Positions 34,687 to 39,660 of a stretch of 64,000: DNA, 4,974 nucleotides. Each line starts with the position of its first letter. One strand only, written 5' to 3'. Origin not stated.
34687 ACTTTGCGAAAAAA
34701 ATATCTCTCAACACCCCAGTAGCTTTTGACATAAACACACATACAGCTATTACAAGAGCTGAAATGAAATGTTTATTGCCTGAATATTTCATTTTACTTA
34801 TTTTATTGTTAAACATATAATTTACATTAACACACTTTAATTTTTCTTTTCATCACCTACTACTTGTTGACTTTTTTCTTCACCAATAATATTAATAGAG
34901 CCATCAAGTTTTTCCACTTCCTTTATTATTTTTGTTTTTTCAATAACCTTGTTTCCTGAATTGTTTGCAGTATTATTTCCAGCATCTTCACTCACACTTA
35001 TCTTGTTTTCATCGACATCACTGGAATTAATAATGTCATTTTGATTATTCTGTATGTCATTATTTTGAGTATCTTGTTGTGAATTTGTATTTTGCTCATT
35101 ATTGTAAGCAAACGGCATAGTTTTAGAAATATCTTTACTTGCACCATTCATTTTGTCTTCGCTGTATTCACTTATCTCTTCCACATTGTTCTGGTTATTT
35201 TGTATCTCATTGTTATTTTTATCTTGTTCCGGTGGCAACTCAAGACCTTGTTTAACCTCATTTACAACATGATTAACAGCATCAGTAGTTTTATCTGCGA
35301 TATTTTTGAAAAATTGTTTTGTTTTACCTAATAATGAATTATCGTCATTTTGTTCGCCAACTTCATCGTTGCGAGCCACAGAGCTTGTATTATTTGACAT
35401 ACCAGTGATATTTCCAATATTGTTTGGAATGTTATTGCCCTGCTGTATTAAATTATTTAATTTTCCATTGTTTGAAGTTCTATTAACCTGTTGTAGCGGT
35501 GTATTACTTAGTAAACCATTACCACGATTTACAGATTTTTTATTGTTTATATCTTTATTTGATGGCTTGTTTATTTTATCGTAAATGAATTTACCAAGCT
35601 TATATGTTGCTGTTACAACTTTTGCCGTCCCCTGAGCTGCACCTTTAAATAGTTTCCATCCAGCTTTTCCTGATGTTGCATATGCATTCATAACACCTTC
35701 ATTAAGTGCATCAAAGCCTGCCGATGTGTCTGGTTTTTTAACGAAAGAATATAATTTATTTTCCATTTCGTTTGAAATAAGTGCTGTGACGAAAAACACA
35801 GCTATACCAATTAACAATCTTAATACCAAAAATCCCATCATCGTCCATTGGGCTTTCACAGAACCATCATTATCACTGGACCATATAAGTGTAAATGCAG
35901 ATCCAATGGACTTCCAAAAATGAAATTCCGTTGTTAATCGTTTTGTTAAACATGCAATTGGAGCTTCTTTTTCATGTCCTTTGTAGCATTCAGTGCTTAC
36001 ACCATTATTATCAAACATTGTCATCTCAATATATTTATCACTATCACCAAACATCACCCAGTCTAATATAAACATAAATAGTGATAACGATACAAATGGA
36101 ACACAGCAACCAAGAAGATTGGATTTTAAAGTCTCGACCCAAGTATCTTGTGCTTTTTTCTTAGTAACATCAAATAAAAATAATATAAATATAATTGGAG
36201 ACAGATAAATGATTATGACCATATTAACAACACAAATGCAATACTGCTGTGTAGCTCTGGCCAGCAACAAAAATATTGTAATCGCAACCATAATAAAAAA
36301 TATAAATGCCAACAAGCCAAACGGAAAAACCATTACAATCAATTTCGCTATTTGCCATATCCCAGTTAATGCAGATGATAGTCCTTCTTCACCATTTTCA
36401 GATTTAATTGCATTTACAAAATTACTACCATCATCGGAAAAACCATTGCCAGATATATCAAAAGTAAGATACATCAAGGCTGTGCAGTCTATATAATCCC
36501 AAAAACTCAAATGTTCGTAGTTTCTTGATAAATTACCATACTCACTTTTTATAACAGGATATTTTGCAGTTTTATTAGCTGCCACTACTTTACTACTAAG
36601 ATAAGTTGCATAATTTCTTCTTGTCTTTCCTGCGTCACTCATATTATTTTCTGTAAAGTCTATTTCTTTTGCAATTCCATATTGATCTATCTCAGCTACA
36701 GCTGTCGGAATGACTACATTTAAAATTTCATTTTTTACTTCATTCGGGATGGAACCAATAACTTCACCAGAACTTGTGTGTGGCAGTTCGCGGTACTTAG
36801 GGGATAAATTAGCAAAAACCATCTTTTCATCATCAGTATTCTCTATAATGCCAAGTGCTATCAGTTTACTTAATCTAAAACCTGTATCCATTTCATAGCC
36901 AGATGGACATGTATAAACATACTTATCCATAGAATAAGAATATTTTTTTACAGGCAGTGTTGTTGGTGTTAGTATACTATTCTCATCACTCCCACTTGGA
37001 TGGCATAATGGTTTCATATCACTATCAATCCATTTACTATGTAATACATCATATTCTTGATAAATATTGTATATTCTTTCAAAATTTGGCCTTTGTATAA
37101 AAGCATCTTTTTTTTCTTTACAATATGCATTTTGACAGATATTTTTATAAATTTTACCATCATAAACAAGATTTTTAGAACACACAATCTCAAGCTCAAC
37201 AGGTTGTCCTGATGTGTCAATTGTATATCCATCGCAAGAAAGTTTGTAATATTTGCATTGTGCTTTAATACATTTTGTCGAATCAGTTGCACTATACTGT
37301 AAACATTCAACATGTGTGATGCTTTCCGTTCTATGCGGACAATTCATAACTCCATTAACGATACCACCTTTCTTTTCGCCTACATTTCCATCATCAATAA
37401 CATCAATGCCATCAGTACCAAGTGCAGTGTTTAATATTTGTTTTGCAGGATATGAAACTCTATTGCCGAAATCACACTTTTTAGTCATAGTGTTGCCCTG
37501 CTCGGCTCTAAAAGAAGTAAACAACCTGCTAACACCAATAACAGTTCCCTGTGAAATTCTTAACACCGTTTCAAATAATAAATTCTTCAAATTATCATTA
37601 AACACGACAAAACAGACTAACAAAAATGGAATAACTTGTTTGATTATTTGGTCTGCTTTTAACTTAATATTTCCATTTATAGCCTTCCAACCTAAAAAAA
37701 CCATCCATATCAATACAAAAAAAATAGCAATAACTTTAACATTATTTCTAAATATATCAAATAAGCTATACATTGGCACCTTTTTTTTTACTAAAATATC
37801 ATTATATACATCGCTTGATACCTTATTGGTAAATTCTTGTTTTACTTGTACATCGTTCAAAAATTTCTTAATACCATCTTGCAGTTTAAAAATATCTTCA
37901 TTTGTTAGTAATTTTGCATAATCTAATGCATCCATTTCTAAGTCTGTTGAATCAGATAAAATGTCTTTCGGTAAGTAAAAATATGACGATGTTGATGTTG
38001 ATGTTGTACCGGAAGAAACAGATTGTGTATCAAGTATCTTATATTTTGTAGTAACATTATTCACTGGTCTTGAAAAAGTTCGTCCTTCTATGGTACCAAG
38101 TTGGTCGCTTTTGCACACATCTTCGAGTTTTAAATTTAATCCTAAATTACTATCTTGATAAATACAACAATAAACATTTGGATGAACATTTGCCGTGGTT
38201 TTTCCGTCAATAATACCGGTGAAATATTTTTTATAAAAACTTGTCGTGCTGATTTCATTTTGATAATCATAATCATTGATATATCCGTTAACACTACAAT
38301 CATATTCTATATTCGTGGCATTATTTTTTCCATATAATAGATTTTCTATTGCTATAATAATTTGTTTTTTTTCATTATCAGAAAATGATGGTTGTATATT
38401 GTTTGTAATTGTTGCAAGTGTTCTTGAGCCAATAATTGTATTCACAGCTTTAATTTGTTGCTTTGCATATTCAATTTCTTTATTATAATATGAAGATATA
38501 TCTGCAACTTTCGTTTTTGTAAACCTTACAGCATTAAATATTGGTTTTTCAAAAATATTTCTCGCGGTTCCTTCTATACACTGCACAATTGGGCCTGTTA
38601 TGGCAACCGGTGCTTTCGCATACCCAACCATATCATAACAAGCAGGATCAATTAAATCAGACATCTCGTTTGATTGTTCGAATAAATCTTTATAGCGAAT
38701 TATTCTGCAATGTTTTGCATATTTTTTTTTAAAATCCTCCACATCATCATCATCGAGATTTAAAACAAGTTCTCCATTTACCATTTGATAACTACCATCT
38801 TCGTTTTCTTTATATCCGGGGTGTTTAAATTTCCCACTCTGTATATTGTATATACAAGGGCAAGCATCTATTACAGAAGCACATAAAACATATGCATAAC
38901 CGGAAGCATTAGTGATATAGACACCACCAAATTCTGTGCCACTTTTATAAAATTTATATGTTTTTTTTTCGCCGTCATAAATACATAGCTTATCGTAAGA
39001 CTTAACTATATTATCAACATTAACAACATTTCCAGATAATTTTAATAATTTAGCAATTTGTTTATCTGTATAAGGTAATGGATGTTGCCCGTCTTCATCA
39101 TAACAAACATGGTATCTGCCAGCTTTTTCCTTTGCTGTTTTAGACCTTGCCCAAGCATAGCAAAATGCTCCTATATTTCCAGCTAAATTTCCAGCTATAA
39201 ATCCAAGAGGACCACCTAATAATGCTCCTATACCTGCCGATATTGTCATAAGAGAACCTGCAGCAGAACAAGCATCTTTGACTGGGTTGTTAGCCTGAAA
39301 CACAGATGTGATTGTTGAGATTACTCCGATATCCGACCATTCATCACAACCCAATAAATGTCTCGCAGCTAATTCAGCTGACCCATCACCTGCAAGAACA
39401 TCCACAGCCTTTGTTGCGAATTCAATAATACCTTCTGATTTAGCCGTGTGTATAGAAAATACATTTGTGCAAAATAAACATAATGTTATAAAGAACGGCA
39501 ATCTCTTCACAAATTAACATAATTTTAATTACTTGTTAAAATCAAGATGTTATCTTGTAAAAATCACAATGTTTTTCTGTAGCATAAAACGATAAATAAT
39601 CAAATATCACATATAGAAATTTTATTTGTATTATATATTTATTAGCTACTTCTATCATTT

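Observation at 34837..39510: Giant 1557-aa secreted polytopic protein with a Cys-rich loop and a long N/Q-rich tail; possible hyper-extended VirB6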

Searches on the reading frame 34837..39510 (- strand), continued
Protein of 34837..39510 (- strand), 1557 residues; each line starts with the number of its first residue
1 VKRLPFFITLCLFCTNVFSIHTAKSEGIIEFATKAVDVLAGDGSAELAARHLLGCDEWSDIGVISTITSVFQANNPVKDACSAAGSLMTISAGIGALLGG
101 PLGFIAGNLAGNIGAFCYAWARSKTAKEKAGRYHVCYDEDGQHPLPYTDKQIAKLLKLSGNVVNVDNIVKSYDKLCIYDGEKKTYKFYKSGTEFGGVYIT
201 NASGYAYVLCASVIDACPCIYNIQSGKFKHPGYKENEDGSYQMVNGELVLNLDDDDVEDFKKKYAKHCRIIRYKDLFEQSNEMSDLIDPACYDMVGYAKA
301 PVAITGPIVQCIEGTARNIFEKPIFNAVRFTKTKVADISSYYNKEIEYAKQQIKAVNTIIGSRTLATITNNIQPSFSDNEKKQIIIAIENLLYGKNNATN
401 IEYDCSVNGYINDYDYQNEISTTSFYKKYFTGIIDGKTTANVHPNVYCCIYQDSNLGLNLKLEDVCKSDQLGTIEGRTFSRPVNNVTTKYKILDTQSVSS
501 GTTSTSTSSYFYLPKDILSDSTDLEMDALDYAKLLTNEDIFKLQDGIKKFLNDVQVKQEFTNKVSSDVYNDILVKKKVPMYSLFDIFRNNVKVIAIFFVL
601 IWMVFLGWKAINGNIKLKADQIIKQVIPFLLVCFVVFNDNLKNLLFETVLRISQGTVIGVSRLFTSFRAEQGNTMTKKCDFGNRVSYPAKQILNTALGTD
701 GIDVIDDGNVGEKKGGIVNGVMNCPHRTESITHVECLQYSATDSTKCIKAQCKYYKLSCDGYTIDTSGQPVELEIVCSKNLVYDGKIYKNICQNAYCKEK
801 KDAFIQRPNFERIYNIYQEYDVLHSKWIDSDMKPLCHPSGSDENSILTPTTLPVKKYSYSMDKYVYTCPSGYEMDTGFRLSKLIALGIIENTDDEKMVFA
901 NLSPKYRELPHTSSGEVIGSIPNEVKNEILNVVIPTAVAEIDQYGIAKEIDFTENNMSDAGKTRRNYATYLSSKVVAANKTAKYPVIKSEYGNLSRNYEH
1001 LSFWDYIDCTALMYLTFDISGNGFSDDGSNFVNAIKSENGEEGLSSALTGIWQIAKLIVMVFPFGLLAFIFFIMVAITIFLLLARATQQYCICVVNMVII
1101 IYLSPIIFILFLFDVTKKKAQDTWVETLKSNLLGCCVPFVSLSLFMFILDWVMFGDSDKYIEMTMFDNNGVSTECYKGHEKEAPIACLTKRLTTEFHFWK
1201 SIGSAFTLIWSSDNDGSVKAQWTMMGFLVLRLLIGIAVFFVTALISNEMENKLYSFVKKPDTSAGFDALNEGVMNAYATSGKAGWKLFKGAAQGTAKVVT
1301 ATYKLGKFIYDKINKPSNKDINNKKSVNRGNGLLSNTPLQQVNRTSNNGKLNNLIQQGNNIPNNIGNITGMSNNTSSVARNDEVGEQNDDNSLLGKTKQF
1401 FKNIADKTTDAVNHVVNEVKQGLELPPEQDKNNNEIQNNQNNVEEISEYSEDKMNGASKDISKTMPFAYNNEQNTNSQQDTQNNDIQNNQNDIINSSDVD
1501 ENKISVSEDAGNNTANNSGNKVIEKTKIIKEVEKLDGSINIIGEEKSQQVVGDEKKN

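Call 27: search_protein_families(library=pfam, proteins=[L011:383-1777:+, L011:1758-2420:+, L011:5607-6950:+, L011:7127-7708:+, L011:7692-10019:+, L009:299-3805:+, L009:4352-5704:+, L009:6582-8021:+, L009:8076-9059:+, L009:9056-10018:+], max_evalue=0.01)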
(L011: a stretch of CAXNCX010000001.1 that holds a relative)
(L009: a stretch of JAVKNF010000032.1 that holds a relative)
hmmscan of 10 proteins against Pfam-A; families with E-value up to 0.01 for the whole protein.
L011:383-1777:+ (464 aa): 28 families (the best 25 are shown)
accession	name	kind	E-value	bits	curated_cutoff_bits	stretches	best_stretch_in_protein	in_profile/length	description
PF01926.29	MMR_HSR1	-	7.4e-55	184.4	21.9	2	19-136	1-113/113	50S ribosome-binding GTPase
PF02421.24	FeoB_N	-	3e-26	92.3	27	2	19-141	2-119/156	Ferrous iron transport protein B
PF00009.33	GTP_EFTU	-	7.2e-24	84.9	26.5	2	17-177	3-184/188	Elongation factor Tu GTP binding domain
PF00350.29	Dynamin_N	-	2e-17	64.2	27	2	65-136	100-167/168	Dynamin family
PF14714.11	KH_dom-like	-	1.6e-13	51.2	27.3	1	374-452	3-80/81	KH-domain-like of EngA bacterial GTPase enzymes, C-terminal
PF04548.22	AIG1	-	8.2e-12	45.3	27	2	19-126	2-110/212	AIG1 family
PF03193.22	RsgA_GTPase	-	2.9e-10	40.7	30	1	125-254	51-170/174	RsgA GTPase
PF08477.19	Roc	-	2.1e-09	38.1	27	1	20-138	2-119/119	Ras of Complex, Roc, domain of DAPkinase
PF00071.28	Ras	-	1.1e-07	32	21.6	1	20-141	2-118/162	Ras family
PF09439.16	SRPRB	-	5e-07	29.7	25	1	20-108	6-82/178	Signal recognition particle receptor beta subunit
PF13479.12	AAA_24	-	3e-06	27.7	27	0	18-44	3-28/195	AAA domain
PF19993.5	DO-GTPase2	-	4.4e-06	27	27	0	20-35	3-18/226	Double-GTPase 2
PF03205.20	MobB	-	5.5e-06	26.7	26.6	0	197-262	2-67/133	Molybdopterin guanine dinucleotide synthesis protein B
PF00735.24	Septin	-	1.2e-05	25.2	26.2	0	18-76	5-72/280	Septin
PF13238.12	AAA_18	-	1.9e-05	25.6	29.4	0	20-42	1-24/128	AAA domain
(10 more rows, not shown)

L011:1758-2420:+ (220 aa): 3 families
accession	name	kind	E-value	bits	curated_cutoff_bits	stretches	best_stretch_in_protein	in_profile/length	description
PF02390.23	Methyltransf_4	-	3.1e-37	128.1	24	1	51-207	2-166/173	Putative methyltransferase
PF24675.1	NpmA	-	0.0002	21.2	60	1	45-128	18-105/214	16S rRNA (adenine(1408)-N(1))-methyltransferase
PF06080.18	DUF938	-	0.006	16.8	27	1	47-102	22-77/202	Protein of unknown function (DUF938)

L011:5607-6950:+ (447 aa): 2 families
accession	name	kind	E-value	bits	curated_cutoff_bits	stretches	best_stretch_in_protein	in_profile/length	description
PF01435.24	Peptidase_M48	-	1.6e-22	80.7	20.3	1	58-223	24-183/186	Peptidase family M48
PF07719.23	TPR_2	-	0.0001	22.6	27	1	398-427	3-32/34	Tetratricopeptide repeat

L011:7127-7708:+ (193 aa): 1 family
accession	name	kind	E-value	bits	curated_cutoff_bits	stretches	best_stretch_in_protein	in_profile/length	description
PF01195.25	Pept_tRNA_hydro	-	3.2e-55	187.3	27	1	4-173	2-172/183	Peptidyl-tRNA hydrolase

L011:7692-10019:+ (775 aa): 8 families
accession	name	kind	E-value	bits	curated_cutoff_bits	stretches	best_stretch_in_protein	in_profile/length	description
PF00270.35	DEAD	-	7.2e-28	97.9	26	1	247-408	2-165/167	DEAD/DEAH box helicase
PF00271.37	Helicase_C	-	9.4e-28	97.1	23.5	2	443-550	3-109/110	Helicase conserved C-terminal domain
PF03461.20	TRCF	-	1.4e-23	83.5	25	1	646-737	3-94/95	TRCF domain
PF04851.21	ResIII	-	1.7e-12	48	22.5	1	247-402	6-162/164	Type III restriction enzyme, res subunit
PF02559.22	CarD_TRCF_RID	-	1.1e-07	32.3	23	1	116-170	1-55/57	CarD-like/TRCF RID domain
PF00176.29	SNF2-rel_dom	-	1.5e-07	31.3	24.9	1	190-433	6-191/290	SNF2-related domain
PF22590.2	Cas3-like_C_2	-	6.9e-06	26.7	27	0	453-551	2-105/106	CRISPR-associated nuclease/helicase Cas3, C-terminal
PF07517.20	SecA_DEAD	-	0.0012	18.7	24.6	1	272-339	97-164/290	SecA DEAD-like domain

L009:299-3805:+ (1168 aa): 0 families

L009:4352-5704:+ (450 aa): 12 families
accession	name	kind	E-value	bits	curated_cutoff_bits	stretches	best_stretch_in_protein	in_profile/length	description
PF00308.24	Bac_DnaA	-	5.5e-21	75.9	23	1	116-272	2-156/162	Bacterial DnaA ATPAse domain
PF08299.17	Bac_DnaA_C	-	2.6e-11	43.8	31.5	1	363-428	3-69/69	Bacterial dnaA protein helix-turn-helix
PF00004.35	AAA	-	8.5e-10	39.6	21.2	1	156-250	2-104/131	ATPase family associated with various cellular activities (AAA)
PF01695.23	IstB_IS21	-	3.6e-07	30.4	24.1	1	112-253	55-193/238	IstB-like ATP binding protein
PF13191.12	AAA_16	-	7.1e-05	23.8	32.6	1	154-196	26-70/167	AAA ATPase domain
PF16796.11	Microtub_bd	-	0.00016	22.1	27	1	83-172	22-111/155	Microtubule binding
PF12775.13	AAA_7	-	0.00031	20.8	25.8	1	145-247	26-134/181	P-loop containing dynein motor region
PF13604.12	AAA_30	-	0.00061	20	27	1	149-221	14-96/191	AAA domain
PF20720.3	nSTAND3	-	0.00086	19.5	27.2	1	146-294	11-152/155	Novel STAND NTPase 3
PF13401.12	AAA_22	-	0.0024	18.7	27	0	156-186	9-39/130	AAA domain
PF00005.33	ABC_tran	-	0.0049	17.9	25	0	149-243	8-80/137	ABC transporter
PF07728.20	AAA_5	-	0.0052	17.2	22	0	155-241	2-92/139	AAA domain (dynein-related subfamily)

L009:6582-8021:+ (479 aa): 1 family
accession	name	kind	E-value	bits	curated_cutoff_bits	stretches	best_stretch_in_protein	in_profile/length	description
PF00361.26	Proton_antipo_M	-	5.2e-16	59.1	21.5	1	124-416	2-286/294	NADH:quinone oxidoreductase/Mrp antiporter, TM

L009:8076-9059:+ (327 aa): 1 family
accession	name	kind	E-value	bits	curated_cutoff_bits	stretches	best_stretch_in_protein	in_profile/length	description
PF06258.17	Mito_fiss_Elm1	-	5.6e-49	167.3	27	1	15-323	4-302/304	Mitochondrial fission ELM1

L009:9056-10018:+ (320 aa): 1 family
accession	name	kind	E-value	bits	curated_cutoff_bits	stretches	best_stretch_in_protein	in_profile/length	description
PF00892.27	EamA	-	1.8e-17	64.3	28.2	2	155-293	3-134/135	EamA-like transporter family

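Call 60: find_encoding_contigs(protein=window:34837-39510:-, flank=10000, max_places=3)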
Protein window:34837-39510:- (1557 aa): 2 contigs read that carry it; 2 places shown.
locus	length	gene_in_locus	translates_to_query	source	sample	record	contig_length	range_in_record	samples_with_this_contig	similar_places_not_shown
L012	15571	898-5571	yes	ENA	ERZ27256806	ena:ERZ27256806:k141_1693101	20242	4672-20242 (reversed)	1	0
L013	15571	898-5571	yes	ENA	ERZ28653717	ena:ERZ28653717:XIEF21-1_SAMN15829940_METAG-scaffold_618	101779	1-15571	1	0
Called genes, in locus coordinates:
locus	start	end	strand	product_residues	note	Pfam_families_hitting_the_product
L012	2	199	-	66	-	?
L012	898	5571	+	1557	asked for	-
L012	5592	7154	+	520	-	PF03023:MurJ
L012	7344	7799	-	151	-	PF00210:Ferritin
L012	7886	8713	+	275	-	PF12146:Hydrolase_4, PF00561:Abhydrolase_1, PF12697:Abhydrolase_6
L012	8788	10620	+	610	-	PF01336:tRNA_anti-codon, PF00152:tRNA-synt_2, PF02938:GAD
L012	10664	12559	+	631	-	PF03772:Competence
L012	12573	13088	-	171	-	PF04608:PgpA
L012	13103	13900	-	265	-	PF01026:TatD_DNase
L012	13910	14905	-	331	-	PF00483:NTP_transferase, PF01128:IspD, PF01983:CofC (faint), PF02348:CTP_transf_3 (weak), PF12804:NTP_transf_3, PF25087:GMPPB_C (weak), PF00132:Hexapep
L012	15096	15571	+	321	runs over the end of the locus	PF01795:Methyltransf_5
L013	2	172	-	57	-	?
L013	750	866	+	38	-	-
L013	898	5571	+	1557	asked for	-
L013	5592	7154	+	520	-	PF03023:MurJ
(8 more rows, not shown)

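Call 72: find_encoding_contigs(protein=P0015, flank=10000, max_places=2)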
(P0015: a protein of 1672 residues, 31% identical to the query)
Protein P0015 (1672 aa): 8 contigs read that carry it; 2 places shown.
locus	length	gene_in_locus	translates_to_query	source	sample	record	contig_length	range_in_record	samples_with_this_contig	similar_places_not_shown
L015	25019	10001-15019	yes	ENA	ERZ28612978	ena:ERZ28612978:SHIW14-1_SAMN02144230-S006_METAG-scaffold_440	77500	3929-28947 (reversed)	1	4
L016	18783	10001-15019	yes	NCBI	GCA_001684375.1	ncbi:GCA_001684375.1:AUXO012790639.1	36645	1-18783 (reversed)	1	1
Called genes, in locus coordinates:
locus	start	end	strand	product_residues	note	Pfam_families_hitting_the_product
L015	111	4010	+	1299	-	-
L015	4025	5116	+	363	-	PF02481:DNA_processg_A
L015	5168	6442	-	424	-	PF00344:SecY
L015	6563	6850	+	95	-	PF01649:Ribosomal_S20p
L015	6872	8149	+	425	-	PF01595:CNNM, PF00571:CBS (weak), PF03471:CorC_HlyC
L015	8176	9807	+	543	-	PF21760:SecD_1st, PF22599:SecDF_P1_head, PF00873:ACR_tran (weak), PF02355:SecD_SecF_C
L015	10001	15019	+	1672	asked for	-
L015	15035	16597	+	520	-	PF03023:MurJ, PF01554:MatE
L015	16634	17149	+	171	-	PF00293:NUDIX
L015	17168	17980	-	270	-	PF09931:Phage_phiJL001_Gp84_N, PF09356:Phage_BR0599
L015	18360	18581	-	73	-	PF09343:DUF2460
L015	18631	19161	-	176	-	-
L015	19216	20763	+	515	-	PF00364:Biotin_lipoyl (faint), PF25917:BSH_RND (weak), PF25919:BSH_CusB (faint), PF25984:BSH_YknX (faint)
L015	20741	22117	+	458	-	PF02321:OEP (weak)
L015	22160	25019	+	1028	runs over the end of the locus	PF00873:ACR_tran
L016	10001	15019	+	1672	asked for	-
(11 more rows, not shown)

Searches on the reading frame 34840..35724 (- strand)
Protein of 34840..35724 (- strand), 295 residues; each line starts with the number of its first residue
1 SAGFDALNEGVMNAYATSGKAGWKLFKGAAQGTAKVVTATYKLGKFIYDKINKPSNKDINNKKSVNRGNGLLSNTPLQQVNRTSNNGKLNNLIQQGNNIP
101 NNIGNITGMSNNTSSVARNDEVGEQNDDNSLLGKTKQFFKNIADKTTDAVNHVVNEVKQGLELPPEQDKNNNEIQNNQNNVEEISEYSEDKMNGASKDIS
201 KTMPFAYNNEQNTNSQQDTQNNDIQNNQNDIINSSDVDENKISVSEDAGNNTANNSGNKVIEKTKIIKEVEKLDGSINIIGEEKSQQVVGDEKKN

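Call 18: search_protein_families(library=pfam, proteins=[window:34840-35724:-], max_evalue=10)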
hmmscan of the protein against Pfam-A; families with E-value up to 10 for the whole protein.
seq(295 aa): 4 families
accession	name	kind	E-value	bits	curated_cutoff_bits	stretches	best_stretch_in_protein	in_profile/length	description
PF19068.5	DUF5764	-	0.0091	16.5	29.2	1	131-203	4-73/133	Family of unknown function (DUF5764)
PF10157.14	BORCS6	-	0.16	12.6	35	1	223-281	26-84/101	BLOC-1-related complex sub-unit 6 C-terminal helix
PF12998.12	ING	-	1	10.4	23.9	1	172-251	14-87/102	Inhibitor of growth proteins N-terminal histone-binding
PF14362.11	DUF4407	-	6.3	6.4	31.3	1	137-241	104-207/297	Domain of unknown function (DUF4407)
